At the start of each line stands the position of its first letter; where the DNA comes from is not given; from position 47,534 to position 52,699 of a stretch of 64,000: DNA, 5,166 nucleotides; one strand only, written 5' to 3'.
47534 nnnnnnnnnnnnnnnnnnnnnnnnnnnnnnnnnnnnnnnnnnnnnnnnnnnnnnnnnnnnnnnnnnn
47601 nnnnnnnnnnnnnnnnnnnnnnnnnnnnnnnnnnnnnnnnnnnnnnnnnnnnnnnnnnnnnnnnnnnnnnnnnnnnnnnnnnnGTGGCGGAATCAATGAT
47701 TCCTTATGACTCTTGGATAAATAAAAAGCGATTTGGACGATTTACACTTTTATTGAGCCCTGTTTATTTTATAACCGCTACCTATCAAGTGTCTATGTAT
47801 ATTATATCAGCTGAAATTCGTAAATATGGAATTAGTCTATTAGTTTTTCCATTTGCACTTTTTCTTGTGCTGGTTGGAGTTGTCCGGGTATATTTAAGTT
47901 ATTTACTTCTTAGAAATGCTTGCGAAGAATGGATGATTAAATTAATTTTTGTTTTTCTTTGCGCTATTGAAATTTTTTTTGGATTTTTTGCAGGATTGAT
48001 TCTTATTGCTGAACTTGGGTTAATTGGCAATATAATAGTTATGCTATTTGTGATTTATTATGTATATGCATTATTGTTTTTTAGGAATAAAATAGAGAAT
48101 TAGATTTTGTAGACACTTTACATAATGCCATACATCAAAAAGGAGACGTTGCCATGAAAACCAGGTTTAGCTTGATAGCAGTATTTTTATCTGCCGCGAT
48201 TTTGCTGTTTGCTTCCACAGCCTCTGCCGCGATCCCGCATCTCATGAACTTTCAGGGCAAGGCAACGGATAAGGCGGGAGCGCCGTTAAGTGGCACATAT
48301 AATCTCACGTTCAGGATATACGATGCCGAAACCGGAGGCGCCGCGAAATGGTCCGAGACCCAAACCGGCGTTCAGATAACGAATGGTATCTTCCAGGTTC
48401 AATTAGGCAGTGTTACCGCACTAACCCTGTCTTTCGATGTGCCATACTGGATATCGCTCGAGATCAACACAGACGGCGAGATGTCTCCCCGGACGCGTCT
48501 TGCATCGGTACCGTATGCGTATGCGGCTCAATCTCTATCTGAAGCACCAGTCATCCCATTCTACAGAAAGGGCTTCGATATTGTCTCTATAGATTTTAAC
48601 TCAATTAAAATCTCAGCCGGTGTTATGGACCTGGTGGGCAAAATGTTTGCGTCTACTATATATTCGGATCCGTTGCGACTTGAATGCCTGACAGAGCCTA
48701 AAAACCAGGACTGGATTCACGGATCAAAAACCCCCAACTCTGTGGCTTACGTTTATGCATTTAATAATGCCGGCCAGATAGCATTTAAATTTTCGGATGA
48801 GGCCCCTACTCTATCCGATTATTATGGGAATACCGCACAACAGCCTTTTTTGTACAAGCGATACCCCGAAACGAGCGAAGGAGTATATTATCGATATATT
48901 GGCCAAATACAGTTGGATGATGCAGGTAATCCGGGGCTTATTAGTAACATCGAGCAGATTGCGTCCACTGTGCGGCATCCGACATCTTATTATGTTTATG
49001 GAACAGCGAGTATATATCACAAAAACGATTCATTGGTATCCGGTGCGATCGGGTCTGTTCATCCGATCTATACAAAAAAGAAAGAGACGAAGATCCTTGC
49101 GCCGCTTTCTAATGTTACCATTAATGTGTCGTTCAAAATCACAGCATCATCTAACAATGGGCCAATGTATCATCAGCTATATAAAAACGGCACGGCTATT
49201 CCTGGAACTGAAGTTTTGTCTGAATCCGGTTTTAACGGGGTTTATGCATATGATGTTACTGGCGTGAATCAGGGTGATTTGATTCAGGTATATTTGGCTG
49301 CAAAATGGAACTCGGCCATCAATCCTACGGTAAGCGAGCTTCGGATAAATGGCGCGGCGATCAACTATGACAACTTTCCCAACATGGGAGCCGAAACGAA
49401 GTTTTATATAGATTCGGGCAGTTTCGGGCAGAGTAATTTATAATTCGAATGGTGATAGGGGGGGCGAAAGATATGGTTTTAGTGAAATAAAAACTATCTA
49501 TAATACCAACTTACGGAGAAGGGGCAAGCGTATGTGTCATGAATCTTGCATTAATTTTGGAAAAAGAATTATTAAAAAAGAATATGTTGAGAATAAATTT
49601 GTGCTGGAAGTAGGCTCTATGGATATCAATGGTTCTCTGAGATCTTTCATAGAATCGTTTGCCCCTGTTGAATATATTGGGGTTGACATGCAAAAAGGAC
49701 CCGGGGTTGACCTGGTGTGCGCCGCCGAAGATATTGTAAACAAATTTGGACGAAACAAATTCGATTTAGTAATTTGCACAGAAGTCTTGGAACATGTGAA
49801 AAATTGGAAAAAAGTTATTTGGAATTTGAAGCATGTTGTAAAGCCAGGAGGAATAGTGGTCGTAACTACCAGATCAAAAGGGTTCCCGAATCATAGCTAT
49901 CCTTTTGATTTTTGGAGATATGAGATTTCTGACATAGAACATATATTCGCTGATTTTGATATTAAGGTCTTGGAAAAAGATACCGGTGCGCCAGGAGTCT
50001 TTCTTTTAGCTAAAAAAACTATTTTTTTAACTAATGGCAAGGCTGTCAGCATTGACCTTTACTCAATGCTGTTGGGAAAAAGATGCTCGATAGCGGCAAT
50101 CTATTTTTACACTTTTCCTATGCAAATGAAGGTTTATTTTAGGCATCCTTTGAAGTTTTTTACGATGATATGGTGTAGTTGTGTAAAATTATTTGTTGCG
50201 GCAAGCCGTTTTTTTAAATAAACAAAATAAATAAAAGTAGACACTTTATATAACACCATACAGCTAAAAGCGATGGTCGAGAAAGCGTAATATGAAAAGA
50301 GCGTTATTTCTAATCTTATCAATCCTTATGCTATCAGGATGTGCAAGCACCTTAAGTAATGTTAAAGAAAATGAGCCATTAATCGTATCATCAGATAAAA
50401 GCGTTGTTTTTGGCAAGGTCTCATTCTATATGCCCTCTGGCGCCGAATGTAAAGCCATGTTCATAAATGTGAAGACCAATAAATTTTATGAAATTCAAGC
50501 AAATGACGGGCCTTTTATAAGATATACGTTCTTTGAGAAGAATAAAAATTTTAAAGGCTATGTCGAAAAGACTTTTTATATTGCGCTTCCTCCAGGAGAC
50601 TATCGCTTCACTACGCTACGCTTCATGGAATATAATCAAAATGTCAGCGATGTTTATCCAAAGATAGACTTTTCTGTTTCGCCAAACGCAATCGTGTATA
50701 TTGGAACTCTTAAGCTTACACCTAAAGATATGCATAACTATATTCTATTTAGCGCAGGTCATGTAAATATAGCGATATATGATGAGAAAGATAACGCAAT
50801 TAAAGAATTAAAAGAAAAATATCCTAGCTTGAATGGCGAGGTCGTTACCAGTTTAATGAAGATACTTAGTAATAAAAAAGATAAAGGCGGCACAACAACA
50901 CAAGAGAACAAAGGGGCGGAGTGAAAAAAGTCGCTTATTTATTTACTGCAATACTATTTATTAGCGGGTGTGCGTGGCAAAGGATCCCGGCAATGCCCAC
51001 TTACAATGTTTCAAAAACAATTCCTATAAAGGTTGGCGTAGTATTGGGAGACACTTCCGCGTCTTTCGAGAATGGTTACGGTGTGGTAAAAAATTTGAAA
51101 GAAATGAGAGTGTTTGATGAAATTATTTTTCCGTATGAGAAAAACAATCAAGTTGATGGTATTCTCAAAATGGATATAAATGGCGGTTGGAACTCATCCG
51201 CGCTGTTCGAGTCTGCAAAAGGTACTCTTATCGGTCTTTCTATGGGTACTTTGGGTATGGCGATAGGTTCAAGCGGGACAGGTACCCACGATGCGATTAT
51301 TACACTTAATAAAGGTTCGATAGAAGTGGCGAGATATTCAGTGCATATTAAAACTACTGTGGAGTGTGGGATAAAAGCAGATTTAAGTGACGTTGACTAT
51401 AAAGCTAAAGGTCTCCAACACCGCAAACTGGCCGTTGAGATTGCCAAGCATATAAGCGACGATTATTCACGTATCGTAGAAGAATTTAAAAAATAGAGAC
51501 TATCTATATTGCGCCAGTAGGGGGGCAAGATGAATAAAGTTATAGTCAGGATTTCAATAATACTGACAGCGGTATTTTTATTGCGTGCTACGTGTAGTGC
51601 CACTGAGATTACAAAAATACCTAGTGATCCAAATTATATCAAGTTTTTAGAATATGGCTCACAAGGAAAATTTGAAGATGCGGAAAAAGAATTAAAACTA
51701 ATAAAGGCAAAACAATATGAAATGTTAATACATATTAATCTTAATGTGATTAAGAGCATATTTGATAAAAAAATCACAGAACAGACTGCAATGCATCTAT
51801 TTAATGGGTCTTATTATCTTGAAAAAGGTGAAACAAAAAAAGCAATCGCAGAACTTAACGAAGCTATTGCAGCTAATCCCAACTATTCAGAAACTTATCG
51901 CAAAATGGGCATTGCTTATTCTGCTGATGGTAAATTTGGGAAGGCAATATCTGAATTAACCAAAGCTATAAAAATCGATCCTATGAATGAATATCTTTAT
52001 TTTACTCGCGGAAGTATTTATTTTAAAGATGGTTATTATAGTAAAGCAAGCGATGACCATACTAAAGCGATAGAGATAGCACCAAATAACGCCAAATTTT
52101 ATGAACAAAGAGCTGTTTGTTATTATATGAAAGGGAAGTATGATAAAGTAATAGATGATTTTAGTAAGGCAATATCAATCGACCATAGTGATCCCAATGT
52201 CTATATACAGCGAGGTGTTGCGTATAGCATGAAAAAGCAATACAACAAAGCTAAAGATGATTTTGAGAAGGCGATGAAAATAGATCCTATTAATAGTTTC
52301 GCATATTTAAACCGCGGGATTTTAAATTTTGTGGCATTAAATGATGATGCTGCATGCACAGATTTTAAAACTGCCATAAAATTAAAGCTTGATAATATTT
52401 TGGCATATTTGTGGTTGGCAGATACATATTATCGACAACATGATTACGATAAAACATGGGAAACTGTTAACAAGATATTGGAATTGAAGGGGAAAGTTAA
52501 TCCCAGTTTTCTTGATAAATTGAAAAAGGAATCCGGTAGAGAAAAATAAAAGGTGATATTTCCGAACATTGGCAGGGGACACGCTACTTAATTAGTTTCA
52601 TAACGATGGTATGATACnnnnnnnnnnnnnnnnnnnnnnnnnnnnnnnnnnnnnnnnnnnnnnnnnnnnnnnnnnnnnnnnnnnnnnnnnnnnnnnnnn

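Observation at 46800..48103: Unrecognisable Rhs C-terminal toxin domain with hydrophobic Gly/Ala-rich segment and a 4-TM overlapping immunity gene, in an AT-rich cassette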

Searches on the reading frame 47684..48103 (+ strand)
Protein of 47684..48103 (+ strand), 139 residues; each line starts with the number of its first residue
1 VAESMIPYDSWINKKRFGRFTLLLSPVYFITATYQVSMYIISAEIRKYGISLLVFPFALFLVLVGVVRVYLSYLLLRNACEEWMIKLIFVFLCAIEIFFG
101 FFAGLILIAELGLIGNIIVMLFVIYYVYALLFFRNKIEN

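Call 6: search_protein_families(library=pfam, proteins=[window:47684-48103:+], max_evalue=0.1)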
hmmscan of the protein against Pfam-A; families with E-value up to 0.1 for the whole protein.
window:47684-48103:+ (139 aa): 0 families

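Call 9: search_protein_families(library=pfam, proteins=[window:47696-48103:+], max_evalue=10)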
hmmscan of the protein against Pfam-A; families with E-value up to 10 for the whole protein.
window:47696-48103:+ (135 aa): 1 family
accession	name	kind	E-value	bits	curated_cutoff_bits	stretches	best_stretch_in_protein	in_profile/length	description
PF11857.13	DUF3377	-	6.4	7.2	26.5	1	113-132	36-55/72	Domain of unknown function (DUF3377)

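Call 11: search_protein_families(library=ncbifam, proteins=[window:47696-48103:+], max_evalue=0.1)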
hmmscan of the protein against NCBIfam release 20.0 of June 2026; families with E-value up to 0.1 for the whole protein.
window:47696-48103:+ (135 aa): 0 families

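Call 18: find_homologous_proteins(query=window:47696-48103:+, max_evalue=0.01)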
Query window:47696-48103:+ (135 aa): 2 proteins with E <= 0.01 among 42 candidates.
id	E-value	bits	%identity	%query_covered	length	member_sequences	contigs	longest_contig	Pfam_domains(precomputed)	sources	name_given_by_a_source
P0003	9.6e-77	274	100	100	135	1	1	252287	-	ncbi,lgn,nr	ncbi:MAG: hypothetical protein PHS46_02465 [Candidatus Omnitrophica bacterium]|nr:hypothetical prote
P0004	4.1e-47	178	70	96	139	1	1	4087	-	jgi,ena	-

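Call 78: predict_structure(alignment_id=A6)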
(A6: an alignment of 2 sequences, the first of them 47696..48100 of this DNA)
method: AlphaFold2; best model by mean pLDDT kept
length: 135 residues; sequences in the alignment: 2
mean_pLDDT: 69.1   pTM: 0.51
mean pLDDT of the five models: 69.1, 67.8, 65.4, 61.9, 61.3
residues with pLDDT >= 90: 0; 70-90: 67; 50-70: 65; < 50: 3
segments of 3 or more residues with pLDDT < 50: none
pLDDT, mean of each block of 10 residues (from residue 1): 56 66 68 71 69 74 74 68 72 72 71 73 69 55
secondary structure, 60 per line:
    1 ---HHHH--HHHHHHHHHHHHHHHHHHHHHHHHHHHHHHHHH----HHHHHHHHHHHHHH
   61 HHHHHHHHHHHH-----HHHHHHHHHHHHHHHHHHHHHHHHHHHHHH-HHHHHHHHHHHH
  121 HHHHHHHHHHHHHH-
elements in order: H4-7 H10-42 H47-72 H78-107 H109-134

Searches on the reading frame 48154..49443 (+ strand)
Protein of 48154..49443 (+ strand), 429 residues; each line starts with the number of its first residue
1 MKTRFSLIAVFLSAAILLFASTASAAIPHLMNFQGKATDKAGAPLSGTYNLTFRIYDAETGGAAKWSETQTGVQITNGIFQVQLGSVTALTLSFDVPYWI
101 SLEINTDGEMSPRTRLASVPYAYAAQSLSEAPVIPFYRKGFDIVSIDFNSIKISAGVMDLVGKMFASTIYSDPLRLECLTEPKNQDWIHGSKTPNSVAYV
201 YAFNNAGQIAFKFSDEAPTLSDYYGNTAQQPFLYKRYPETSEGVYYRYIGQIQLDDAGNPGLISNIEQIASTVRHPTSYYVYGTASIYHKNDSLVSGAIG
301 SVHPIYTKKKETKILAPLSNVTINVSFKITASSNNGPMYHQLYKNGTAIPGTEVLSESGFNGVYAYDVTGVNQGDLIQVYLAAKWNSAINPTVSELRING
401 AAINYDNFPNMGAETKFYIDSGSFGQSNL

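Call 6: search_protein_families(library=pfam, proteins=[window:48154-49443:+], max_evalue=0.1)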
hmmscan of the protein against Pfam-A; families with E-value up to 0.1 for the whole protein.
window:48154-49443:+ (429 aa): 0 families

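Call 11: search_protein_families(library=ncbifam, proteins=[window:48154-49443:+], max_evalue=0.1)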
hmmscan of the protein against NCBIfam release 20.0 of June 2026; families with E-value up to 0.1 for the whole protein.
window:48154-49443:+ (429 aa): 2 families
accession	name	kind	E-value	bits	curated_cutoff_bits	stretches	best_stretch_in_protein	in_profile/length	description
NF053851.1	Bdello_MAT_N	subfamily_domain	5.9e-09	35.9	60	1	16-90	3-78/162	mosaic adhesive trimer family chimeric fiber protein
NF041539.1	choice_anch_R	domain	0.015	15.3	30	0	48-111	47-111/155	choice-of-anchor R domain-containing protein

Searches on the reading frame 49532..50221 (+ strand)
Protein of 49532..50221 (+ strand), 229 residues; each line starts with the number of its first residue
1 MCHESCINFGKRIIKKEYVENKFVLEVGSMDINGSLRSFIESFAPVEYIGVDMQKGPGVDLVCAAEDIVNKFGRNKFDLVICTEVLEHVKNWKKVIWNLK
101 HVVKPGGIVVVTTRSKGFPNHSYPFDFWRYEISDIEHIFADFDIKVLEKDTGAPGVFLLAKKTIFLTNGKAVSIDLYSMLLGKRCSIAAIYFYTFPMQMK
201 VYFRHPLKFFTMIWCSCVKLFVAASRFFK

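Call 11: search_protein_families(library=ncbifam, proteins=[window:49532-50221:+], max_evalue=0.1)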
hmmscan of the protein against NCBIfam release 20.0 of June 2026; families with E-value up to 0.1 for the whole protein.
window:49532-50221:+ (229 aa): 21 families
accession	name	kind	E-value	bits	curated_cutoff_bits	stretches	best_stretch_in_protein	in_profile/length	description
TIGR01983.1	UbiG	equivalog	4.4e-10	39.2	102.95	1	63-116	104-156/228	bifunctional 2-polyprenyl-6-hydroxyphenol methylase/3-demethylubiquinol 3-O-methyltransferase UbiG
TIGR04345.1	ovoA_Cterm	equivalog_domain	0.00045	19.8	170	1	75-113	133-171/242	putative 4-mercaptohistidine N1-methyltransferase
TIGR02072.1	BioC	equivalog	0.001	18.9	184.95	1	71-116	92-137/244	malonyl-ACP O-methyltransferase BioC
NF008264.0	PRK11036.1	equivalog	0.0011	18.5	366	1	63-111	100-147/261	tRNA uridine 5-oxyacetic acid(34) methyltransferase CmoM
NF041360.1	GntF_guanitoxin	equivalog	0.0025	16.9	60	1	73-114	167-212/273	guanitoxin biosynthesis pre-guanitoxin forming N-methyltransferase GntF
NF001240.0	PRK00216.1-1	equivalog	0.0052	15.9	378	1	62-117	121-174/251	bifunctional demethylmenaquinone methyltransferase/2-methoxy-6-polyprenyl-1,4-benzoquinol methylase UbiE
NF001243.0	PRK00216.1-4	equivalog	0.006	15.9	235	1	71-115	111-155/237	demethylmenaquinone methyltransferase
TIGR02752.1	MenG_heptapren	equivalog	0.01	15.3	419.85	1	71-116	109-154/231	demethylmenaquinone methyltransferase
NF001241.0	PRK00216.1-2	equivalog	0.013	15.2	327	1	64-116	100-152/231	demethylmenaquinone methyltransferase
NF045825.1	FAmtase_mtf2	equivalog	0.014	14.6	400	0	11-112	49-159/248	fatty-acid O-methyltransferase Mtf2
NF045667.1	MTase_DVU1556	equivalog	0.018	14.5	155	1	55-112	64-120/213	DVU_1556 family methyltransferase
NF011650.0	PRK15068.1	equivalog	0.018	13.9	209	1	74-113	188-227/324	tRNA 5-methoxyuridine(34)/uridine 5-oxyacetic acid(34) synthase CmoB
NF041675.1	sarc_dimgly_tmase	equivalog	0.019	14.9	550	1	58-113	113-171/278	sarcosine/dimethylglycine N-methyltransferase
NF045823.1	PthPhpthDimycoMt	equivalog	0.019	14.1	300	1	7-110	53-165/256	phthiotriol/phenolphthiotriol dimycocerosates methyltransferase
NF008405.0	PRK11207.1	equivalog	0.023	14.2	218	1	63-134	82-158/198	tellurite resistance methyltransferase TehB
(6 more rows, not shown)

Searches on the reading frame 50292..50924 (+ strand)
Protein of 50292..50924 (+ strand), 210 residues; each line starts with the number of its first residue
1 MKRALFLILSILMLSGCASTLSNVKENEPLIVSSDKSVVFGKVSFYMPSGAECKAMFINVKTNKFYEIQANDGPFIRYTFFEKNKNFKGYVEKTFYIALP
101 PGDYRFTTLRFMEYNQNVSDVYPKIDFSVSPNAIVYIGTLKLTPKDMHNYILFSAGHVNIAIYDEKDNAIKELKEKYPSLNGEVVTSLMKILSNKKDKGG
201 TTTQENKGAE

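Call 11: search_protein_families(library=ncbifam, proteins=[window:50292-50924:+], max_evalue=0.1)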
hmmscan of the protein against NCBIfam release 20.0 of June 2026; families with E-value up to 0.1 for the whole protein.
window:50292-50924:+ (210 aa): 1 family
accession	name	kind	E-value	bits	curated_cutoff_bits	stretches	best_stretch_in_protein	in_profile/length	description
NF053852.1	vesicle_Bd0635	exception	0.033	13.8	250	1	1-34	1-34/223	CpoB-like predatory vesicle lipoprotein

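Call 66: search_protein_families(library=pfam, proteins=[window:50292-50924:+], max_evalue=0.001)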
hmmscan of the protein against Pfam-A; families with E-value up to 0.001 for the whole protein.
window:50292-50924:+ (210 aa): 0 families

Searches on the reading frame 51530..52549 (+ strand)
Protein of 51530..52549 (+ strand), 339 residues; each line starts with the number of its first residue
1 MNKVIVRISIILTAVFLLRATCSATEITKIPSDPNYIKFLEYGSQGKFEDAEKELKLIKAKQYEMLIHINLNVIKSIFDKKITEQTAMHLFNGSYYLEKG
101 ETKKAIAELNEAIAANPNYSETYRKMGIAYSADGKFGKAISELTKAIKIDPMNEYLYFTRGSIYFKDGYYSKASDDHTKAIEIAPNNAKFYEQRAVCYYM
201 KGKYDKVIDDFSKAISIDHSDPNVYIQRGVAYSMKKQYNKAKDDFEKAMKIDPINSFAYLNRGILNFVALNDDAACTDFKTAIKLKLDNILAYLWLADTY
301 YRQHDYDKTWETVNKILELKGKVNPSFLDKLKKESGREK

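Call 11: search_protein_families(library=ncbifam, proteins=[window:51530-52549:+], max_evalue=0.1)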
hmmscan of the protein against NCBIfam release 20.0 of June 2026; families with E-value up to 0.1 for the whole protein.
window:51530-52549:+ (339 aa): 41 families (the best 25 are shown)
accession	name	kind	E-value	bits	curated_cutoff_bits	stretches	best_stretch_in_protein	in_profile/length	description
TIGR02521.1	type_IV_pilW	equivalog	9.5e-30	103.9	154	3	161-319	38-198/234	type IV pilus biogenesis/stability protein PilW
NF040959.1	MamA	equivalog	2.7e-29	102.1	200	2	66-232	17-183/204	magnetosome protein MamA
TIGR02917.1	PEP_TPR_lipo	equivalog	3.1e-27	94.9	312.2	2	85-221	396-532/899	XrtA/PEP-CTERM system TPR-repeat protein PrsT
NF008391.2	PRK11189.1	equivalog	2e-24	86.6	250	4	187-265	64-142/297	lipoprotein NlpI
TIGR00990.1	3a0801s09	subfamily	3.9e-24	85.2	757.25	2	188-312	331-455/615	mitochondrial import receptor subunit TOM70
NF033758.1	gliding_GltE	equivalog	7.1e-15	54.9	225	2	97-265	165-333/411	adventurous gliding motility TPR repeat lipoprotein GltE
NF047558.1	TPR_END_plus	domain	3e-14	52.7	32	2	95-122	8-35/56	TPR end-of-group domain-containing protein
TIGR02552.1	LcrH_SycD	equivalog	4.7e-13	49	104.8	2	165-261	29-126/136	SycD/LcrH family type III secretion system chaperone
NF008520.0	PRK11447.1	equivalog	8.5e-13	47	858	2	93-153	276-336/1157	cellulose synthase complex outer membrane protein BcsC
NF033762.1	social_mot_Tgl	equivalog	9.4e-13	48.1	225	3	93-144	143-194/252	social motility TPR repeat lipoprotein Tgl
NF047371.1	FlcA_CTERM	equivalog_domain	7.8e-09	34.5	300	2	101-250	380-535/646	periplasmic flagellar collar protein FlcA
NF047507.1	TPR_BatC_Lepto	exception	4.4e-08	32.9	175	1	144-258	16-132/214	TPR repeat-containing protein BatC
NF052400.1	M48_BAM_BepA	equivalog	2.6e-07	29.8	570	1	45-151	354-457/483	beta-barrel assembly-enhancing protease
NF033920.0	C39_PA2778_fam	equivalog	5.1e-07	29.4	150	0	138-216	174-252/255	PA2778 family cysteine peptidase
NF002725.1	PRK02603.1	equivalog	1.4e-06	28.4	143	2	153-248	34-132/173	photosystem I assembly protein Ycf3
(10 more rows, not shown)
